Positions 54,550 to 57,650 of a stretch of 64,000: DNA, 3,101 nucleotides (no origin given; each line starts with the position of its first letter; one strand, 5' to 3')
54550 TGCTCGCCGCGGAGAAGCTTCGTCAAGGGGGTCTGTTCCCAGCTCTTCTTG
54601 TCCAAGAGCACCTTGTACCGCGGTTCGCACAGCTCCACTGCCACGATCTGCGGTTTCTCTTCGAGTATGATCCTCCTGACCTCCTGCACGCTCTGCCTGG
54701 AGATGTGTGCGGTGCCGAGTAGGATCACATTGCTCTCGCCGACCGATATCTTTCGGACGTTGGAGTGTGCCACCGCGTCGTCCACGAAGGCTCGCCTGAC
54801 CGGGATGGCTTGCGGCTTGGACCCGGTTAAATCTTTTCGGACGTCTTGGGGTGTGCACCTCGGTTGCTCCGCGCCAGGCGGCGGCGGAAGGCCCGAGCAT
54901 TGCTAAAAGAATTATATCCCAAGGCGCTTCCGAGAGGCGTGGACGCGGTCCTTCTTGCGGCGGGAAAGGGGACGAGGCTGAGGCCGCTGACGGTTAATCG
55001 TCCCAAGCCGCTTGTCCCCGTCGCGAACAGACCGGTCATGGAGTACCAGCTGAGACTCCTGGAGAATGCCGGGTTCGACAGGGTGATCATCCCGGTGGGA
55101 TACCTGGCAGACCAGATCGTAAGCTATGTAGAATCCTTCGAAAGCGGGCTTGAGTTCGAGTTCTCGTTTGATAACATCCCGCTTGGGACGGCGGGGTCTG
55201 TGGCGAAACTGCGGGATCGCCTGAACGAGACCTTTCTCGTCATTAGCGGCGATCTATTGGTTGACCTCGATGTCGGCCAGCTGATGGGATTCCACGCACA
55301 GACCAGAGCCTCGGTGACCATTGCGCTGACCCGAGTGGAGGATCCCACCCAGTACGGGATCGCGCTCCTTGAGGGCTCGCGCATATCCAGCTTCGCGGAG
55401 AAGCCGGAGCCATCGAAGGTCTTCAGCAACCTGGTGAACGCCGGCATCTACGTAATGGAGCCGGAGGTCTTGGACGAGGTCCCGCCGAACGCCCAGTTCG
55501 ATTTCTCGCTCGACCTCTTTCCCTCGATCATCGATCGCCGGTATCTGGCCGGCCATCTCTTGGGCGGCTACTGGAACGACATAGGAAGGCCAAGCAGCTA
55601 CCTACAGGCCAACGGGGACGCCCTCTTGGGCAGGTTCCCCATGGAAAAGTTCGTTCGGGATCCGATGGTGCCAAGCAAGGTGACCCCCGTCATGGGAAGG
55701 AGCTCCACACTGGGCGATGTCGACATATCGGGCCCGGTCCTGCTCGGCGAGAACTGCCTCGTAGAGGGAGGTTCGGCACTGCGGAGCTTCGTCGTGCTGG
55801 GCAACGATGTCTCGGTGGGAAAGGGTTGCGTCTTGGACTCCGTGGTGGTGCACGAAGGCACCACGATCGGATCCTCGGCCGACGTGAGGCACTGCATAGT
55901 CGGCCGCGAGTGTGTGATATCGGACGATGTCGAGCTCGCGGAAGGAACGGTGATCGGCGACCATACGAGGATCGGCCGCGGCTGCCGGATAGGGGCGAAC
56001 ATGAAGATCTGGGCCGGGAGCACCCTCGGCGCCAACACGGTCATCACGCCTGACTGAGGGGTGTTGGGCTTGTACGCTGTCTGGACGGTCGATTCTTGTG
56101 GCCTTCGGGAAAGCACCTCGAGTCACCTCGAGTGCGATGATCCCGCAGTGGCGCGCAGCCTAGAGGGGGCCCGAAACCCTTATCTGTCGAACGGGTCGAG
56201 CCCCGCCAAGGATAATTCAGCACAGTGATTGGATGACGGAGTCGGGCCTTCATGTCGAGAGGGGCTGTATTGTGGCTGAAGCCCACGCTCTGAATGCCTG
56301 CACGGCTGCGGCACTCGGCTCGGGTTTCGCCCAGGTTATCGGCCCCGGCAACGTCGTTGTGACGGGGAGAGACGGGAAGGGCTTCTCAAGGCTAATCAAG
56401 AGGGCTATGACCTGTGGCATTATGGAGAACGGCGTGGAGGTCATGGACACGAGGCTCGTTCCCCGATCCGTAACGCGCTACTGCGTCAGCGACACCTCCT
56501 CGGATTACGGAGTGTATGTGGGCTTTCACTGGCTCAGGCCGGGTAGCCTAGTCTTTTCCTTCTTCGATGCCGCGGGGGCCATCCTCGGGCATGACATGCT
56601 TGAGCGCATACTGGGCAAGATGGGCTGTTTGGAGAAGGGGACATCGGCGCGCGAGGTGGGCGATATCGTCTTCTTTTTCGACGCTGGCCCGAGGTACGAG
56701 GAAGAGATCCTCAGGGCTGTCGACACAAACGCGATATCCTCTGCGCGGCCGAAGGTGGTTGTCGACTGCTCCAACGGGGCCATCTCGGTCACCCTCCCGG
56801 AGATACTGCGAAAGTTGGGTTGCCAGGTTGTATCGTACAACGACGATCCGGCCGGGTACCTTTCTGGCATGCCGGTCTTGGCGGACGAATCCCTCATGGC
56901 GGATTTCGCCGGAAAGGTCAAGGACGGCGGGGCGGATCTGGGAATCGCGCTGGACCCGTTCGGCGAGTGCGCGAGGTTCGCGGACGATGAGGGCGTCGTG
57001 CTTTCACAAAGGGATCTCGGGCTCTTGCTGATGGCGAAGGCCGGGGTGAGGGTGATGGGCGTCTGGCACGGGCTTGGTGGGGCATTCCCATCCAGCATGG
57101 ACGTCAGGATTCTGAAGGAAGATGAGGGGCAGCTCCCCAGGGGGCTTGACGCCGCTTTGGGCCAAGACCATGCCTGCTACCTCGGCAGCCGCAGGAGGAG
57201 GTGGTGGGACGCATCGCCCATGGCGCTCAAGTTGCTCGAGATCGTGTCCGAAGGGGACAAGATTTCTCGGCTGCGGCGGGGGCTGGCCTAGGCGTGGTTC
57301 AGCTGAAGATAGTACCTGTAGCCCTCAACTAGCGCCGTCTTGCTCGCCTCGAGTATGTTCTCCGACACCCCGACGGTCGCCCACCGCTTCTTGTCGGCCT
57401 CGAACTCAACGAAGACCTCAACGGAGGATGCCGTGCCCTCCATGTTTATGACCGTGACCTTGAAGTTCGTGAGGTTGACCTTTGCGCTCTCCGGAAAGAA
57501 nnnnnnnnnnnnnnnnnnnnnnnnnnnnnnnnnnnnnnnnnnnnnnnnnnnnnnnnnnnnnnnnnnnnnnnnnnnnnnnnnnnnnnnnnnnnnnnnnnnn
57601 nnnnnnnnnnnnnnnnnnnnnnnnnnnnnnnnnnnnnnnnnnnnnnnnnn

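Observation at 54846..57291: Sugar nucleotidyltransferase paired with a catalytically dead, truncated phosphohexomutase paralog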

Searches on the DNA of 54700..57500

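Call 69: search_rna_families(source=window, start=54700, end=57500, threshold=evalue, max_evalue=1)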
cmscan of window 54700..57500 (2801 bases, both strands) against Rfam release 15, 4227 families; matches with E-value up to 1: 0.
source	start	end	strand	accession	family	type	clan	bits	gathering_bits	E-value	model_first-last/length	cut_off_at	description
